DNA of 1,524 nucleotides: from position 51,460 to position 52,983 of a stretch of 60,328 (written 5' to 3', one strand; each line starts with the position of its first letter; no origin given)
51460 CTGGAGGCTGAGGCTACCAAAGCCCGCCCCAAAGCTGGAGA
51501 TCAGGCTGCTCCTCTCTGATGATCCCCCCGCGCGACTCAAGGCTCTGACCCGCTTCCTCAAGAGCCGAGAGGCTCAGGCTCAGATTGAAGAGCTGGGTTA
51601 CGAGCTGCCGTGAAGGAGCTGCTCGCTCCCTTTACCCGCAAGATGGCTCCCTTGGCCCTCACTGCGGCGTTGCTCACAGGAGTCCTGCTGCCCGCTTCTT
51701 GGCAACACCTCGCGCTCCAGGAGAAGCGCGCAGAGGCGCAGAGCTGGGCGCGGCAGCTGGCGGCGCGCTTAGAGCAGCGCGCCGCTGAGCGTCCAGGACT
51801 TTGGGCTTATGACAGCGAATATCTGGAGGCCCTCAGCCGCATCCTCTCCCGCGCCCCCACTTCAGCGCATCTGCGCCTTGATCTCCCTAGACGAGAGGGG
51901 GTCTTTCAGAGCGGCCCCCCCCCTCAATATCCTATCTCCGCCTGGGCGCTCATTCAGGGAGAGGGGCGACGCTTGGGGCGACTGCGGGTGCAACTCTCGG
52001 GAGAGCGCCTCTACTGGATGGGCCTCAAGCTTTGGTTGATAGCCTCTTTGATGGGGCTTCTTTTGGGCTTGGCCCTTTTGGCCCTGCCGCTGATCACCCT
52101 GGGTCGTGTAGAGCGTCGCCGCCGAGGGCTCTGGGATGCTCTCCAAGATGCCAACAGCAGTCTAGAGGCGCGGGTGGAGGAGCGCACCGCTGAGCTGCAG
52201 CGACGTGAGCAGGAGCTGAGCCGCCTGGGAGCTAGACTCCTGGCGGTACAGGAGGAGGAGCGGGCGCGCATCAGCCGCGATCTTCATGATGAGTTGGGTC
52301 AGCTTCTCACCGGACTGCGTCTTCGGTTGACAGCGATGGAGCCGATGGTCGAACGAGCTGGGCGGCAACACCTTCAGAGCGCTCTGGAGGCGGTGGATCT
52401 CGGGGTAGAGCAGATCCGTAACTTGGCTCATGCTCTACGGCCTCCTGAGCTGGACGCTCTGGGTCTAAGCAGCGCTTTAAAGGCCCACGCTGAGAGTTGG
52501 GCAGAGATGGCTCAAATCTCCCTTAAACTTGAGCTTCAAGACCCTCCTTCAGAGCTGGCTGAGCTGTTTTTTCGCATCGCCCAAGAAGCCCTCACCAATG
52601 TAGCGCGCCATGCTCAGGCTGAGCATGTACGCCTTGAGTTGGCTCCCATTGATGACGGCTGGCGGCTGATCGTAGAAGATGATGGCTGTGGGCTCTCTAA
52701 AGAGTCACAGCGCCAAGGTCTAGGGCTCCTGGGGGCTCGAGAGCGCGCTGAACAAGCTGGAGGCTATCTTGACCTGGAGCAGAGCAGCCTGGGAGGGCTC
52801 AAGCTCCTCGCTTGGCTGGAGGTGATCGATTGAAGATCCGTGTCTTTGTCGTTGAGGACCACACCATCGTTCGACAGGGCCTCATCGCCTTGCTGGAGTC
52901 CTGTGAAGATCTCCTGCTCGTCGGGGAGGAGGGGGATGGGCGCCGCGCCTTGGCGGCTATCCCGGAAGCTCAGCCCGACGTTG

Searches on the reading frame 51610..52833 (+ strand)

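Call 63: search_protein_families(library=pfam, proteins=[window:51610-52833:+], max_evalue=0.00001)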
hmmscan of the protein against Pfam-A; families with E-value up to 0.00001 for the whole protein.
window:51610-52833:+ (407 aa): 2 families
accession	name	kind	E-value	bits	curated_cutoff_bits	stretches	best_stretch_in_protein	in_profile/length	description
PF07730.19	HisKA_3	-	3.1e-13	50.5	24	1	217-281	1-68/68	Histidine kinase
PF02518.31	HATPase_c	-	3.7e-10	40.7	26.4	1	319-401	5-105/111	Histidine kinase-, DNA gyrase B-, and HSP90-like ATPase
